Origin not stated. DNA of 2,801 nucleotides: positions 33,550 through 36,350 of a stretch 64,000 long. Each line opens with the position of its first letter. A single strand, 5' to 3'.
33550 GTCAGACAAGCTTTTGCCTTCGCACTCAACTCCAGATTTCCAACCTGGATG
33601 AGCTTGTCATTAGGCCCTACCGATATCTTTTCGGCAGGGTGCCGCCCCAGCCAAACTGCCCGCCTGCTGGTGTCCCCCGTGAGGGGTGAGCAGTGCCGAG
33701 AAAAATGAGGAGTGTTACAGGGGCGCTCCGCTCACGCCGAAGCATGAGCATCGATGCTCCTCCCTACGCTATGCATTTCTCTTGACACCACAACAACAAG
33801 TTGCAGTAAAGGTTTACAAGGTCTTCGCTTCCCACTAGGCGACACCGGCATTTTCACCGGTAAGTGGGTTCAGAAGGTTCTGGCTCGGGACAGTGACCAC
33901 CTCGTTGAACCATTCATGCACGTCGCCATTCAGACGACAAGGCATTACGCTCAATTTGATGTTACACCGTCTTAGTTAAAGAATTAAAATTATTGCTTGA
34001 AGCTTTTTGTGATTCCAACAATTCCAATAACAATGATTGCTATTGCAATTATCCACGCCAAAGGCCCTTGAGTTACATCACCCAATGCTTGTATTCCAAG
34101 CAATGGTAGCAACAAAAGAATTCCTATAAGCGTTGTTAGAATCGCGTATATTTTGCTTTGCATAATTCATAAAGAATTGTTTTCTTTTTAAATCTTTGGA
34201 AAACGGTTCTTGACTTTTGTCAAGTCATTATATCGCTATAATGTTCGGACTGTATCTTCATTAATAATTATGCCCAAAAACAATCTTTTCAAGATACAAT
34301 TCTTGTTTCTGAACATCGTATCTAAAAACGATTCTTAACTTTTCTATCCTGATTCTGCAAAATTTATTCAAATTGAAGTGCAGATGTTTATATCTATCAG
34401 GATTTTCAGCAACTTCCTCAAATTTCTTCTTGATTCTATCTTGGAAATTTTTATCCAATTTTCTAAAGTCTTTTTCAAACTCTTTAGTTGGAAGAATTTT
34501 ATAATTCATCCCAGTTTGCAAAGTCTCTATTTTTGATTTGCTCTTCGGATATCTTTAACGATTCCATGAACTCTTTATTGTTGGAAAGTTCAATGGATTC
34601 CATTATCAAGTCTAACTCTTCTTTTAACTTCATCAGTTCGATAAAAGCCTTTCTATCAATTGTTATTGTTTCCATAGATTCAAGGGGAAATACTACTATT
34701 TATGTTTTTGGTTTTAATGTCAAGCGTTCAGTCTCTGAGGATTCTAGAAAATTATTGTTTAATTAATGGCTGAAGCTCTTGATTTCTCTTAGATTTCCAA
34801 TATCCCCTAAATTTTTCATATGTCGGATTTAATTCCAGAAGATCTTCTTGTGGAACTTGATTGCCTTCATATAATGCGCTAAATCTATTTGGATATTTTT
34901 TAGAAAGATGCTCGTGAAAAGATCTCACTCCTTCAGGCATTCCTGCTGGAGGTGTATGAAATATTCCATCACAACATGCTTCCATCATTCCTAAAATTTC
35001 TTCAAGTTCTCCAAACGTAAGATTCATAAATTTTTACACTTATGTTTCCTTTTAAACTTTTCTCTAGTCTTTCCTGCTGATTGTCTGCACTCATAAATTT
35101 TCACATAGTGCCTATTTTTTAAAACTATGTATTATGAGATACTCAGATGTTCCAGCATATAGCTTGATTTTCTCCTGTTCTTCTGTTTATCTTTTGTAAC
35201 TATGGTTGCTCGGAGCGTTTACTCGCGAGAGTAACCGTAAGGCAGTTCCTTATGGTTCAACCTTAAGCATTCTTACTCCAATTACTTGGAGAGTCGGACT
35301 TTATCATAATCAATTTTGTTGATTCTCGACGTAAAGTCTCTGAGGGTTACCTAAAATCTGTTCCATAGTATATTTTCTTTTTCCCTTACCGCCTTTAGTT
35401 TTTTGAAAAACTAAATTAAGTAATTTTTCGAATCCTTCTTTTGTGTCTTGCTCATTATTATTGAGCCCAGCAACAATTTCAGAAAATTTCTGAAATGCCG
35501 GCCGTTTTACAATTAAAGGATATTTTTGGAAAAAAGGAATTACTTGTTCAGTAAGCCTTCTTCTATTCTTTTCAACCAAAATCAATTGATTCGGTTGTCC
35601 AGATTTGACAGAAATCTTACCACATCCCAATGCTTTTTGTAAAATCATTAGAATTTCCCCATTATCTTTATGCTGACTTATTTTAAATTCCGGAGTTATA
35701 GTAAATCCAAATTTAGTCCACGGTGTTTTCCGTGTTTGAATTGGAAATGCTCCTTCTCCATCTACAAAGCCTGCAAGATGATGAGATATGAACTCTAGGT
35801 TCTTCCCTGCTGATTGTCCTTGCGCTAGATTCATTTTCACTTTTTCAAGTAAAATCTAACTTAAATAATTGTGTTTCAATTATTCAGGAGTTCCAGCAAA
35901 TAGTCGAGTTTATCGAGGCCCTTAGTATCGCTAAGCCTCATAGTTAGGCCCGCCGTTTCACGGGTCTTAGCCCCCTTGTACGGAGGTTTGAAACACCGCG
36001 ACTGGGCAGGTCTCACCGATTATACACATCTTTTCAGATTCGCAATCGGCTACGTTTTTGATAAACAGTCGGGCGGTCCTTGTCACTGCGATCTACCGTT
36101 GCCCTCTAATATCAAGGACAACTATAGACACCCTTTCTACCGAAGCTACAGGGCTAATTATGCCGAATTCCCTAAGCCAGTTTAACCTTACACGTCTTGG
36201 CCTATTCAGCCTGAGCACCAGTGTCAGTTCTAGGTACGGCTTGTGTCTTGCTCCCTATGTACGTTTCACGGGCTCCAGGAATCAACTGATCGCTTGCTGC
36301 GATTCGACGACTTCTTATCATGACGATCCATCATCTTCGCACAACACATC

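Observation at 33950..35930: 23S insertion is a composite of two group-I-like cores; one carries a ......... gene, the other a RelE-type toxin-antitoxin pair in the equivalent position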

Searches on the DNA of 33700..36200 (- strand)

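Call 3: search_rna_families(source=window, start=33700, end=36200, threshold=evalue, max_evalue=10, show_alignments=4)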
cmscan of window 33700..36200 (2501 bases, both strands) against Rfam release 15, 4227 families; matches with E-value up to 10: 8.
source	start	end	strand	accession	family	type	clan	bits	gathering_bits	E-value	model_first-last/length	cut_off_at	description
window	35850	36190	-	RF02540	LSU_rRNA_archaea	Gene; rRNA;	CL00112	144.7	50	5.7e-43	1787-2112/2987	no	Archaeal large subunit ribosomal RNA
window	33700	34100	-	RF02540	LSU_rRNA_archaea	Gene; rRNA;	CL00112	97.4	50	7.1e-28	1423-2289/2987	3'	Archaeal large subunit ribosomal RNA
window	35455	35525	+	RF03081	DUF805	Cis-reg;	CL00115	22.7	51.1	0.41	1-68/68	no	DUF805 RNA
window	34270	34360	+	RF00611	SNORD111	Gene; snRNA; snoRNA; CD-box;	-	19.4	46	4.9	1-89/89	no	Small nucleolar RNA SNORD111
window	34020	34099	+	RF00538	snoCD11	Gene; snRNA; snoRNA; CD-box;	-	18.4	60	5.3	1-75/75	no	Small nucleolar RNA CD11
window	35522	35599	-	RF01653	ceN80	Gene; snRNA; snoRNA; HACA-box;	-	17.5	80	2.9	1-131/131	no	Caenorhabditis snoRNA ceN80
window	34393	34418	-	RF02914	DUF805b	Cis-reg;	CL00115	15.6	35.6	0.54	2-28/35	no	DUF805b RNA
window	35545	35618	-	RF02089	CLRN1-AS1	Gene; lncRNA;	-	14.2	48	1.7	1-79/79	no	CLRN1 antisense RNA 1 conserved region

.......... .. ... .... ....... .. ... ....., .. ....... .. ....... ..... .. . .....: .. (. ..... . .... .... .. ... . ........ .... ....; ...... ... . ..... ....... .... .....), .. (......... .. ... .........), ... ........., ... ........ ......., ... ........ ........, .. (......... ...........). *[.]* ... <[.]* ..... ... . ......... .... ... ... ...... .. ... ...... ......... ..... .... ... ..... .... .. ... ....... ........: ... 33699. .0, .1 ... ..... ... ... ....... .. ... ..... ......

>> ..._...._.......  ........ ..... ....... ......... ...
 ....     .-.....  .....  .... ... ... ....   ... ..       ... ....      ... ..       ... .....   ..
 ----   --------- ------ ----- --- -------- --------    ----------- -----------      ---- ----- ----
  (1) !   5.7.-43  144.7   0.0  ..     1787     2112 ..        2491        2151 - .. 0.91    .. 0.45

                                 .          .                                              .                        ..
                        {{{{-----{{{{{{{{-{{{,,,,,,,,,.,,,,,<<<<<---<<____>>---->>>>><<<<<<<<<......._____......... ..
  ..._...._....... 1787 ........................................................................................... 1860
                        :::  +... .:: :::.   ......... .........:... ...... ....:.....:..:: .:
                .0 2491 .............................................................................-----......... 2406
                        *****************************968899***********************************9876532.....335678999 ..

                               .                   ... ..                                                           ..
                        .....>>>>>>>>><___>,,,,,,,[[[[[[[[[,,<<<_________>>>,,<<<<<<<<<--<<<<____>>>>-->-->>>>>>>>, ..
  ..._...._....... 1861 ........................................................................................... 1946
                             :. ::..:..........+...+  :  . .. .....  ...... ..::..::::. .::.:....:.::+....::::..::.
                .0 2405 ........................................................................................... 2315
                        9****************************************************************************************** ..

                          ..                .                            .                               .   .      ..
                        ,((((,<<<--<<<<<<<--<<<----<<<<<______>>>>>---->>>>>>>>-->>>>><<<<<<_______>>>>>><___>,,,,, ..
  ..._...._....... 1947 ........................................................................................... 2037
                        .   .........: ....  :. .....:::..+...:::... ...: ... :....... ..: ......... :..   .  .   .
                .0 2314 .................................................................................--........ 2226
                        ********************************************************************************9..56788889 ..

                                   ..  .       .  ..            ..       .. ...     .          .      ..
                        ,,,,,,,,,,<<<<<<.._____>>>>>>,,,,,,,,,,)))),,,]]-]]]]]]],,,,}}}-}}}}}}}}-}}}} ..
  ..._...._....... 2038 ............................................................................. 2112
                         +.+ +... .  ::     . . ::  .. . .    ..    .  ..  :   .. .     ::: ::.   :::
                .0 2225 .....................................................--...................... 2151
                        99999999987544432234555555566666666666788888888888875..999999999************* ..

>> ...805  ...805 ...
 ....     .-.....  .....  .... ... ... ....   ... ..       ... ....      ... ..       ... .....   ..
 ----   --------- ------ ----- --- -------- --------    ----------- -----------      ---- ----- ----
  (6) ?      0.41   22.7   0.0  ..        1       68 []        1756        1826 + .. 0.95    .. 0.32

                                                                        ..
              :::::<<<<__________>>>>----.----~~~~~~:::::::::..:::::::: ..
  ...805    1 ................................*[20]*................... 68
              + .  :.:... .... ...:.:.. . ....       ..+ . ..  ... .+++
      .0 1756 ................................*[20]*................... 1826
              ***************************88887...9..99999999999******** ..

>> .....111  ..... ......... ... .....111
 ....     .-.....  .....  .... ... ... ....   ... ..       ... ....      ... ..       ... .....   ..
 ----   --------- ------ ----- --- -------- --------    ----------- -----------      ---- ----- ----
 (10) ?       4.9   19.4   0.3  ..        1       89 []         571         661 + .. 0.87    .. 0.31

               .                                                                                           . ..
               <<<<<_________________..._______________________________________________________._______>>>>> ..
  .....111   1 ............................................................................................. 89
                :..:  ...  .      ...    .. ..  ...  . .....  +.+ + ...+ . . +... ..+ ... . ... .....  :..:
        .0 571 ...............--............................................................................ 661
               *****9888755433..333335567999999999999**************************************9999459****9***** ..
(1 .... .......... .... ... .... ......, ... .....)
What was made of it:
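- On Group I intron (Rfam RF00028): No hit when 33700..36200 is scanned as a whole (call 3).
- Tried and rejected: Whole-region Rfam scan (call 3): it found no group I hit.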

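Call 21: search_rna_families(source=L026, threshold=gathering)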
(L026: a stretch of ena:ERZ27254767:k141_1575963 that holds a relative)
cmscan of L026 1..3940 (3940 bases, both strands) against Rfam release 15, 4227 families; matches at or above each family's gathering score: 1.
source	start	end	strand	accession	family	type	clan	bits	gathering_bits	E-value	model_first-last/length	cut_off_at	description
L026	1884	2714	+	RF01959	SSU_rRNA_archaea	Gene; rRNA;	CL00111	707.3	50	4.8e-208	4-828/1478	no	Archaeal small subunit ribosomal RNA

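Call 22: search_rna_families(source=L028, threshold=gathering)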
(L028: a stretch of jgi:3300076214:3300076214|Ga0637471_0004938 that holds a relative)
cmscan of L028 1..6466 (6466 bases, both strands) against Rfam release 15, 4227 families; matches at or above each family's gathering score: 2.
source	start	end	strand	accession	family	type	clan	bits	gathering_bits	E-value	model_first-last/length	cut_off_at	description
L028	3372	5926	+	RF02540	LSU_rRNA_archaea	Gene; rRNA;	CL00112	609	50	9.5e-191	16-1422/2987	no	Archaeal large subunit ribosomal RNA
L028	309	379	+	RF00005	tRNA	Gene; tRNA;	CL00001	60.5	29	1.3e-11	1-71/71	no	tRNA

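Call 66: search_dna_similar(query=window:33700-33951:-, collection=ecoli_genomes, mode=distant, max_rows=2)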
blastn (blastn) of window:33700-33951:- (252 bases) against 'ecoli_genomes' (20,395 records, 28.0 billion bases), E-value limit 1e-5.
No match.
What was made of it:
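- Tried and rejected: Mapping sites to E. coli numbering by BLAST against E. coli genomes: no match (call 66).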

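Call 82: search_rna_families(source=window, start=35262, end=35360, threshold=evalue, max_evalue=1, show_alignments=1)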
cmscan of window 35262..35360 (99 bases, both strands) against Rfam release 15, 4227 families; matches with E-value up to 1: 1.
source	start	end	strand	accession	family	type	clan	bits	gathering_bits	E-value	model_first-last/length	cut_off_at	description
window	35275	35360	-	RF00028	Intron_gpI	Intron;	-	32.4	50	2.9e-07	122-253/253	5'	Group I catalytic intron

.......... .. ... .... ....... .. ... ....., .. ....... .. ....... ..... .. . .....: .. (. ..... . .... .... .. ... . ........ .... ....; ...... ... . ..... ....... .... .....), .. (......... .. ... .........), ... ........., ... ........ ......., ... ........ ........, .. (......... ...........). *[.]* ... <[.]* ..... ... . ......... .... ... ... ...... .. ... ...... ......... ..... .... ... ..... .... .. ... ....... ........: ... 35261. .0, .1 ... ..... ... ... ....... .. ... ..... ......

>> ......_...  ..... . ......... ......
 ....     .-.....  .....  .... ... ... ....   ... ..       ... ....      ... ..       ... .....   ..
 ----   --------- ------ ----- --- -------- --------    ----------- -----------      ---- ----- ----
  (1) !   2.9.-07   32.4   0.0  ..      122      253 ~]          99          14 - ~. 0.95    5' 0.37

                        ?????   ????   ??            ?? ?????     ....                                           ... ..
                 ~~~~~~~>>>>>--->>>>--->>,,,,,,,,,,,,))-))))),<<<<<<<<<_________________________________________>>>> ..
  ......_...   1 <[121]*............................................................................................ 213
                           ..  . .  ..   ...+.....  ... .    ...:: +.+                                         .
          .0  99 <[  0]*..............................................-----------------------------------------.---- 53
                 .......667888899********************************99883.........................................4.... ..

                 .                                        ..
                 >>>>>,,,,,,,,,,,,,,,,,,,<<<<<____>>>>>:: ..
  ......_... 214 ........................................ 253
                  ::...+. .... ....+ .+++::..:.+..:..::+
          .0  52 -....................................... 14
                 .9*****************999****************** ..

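Call 83: search_rna_families(source=window, start=34195, end=34275, threshold=evalue, max_evalue=1, show_alignments=1)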
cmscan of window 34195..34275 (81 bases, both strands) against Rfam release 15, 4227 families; matches with E-value up to 1: 2.
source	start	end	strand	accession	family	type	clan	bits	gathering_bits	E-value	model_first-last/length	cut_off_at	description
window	34226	34275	-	RF00028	Intron_gpI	Intron;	-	16.8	50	0.011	204-253/253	5'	Group I catalytic intron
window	34202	34243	-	RF02931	Bacilli-1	Gene; sRNA;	-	14.1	55.6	0.38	1-65/65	no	Bacilli-1 RNA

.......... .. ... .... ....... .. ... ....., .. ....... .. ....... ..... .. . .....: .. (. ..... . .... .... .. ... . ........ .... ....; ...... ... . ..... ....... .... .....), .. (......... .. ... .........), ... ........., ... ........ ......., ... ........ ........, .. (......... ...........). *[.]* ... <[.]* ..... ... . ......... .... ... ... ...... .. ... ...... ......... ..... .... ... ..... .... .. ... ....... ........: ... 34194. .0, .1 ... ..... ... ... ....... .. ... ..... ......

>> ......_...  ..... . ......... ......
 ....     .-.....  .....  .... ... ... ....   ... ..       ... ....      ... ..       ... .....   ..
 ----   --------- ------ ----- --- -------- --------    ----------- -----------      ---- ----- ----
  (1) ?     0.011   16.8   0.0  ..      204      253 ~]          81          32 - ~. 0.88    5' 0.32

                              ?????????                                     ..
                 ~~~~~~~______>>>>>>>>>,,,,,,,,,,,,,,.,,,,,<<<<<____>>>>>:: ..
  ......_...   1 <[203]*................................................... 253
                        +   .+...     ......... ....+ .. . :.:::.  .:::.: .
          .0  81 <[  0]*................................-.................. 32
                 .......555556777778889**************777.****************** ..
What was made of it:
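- On Group I intron (Rfam RF00028): Narrow scans give 32.4 bits for the 3' half of intron 1 (call 82) and 16.8 bits for the 3' end of intron 2 (call 83).
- Rfam Intron_gpI gives partial hits of 32.4 and 16.8 bits (calls 82, 83).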

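Call 84: search_rna_families(source=window, start=35045, end=35270, threshold=evalue, max_evalue=1, show_alignments=1)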
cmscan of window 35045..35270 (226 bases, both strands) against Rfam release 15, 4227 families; matches with E-value up to 1: 0.
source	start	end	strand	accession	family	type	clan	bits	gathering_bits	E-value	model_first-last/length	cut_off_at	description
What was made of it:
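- On Group I intron (Rfam RF00028): Nothing is found in the 5' half of intron 2 (call 84).
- Rfam finds nothing in the 5' half of intron 2 (call 84) or in the whole region scanned at once (call 3).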
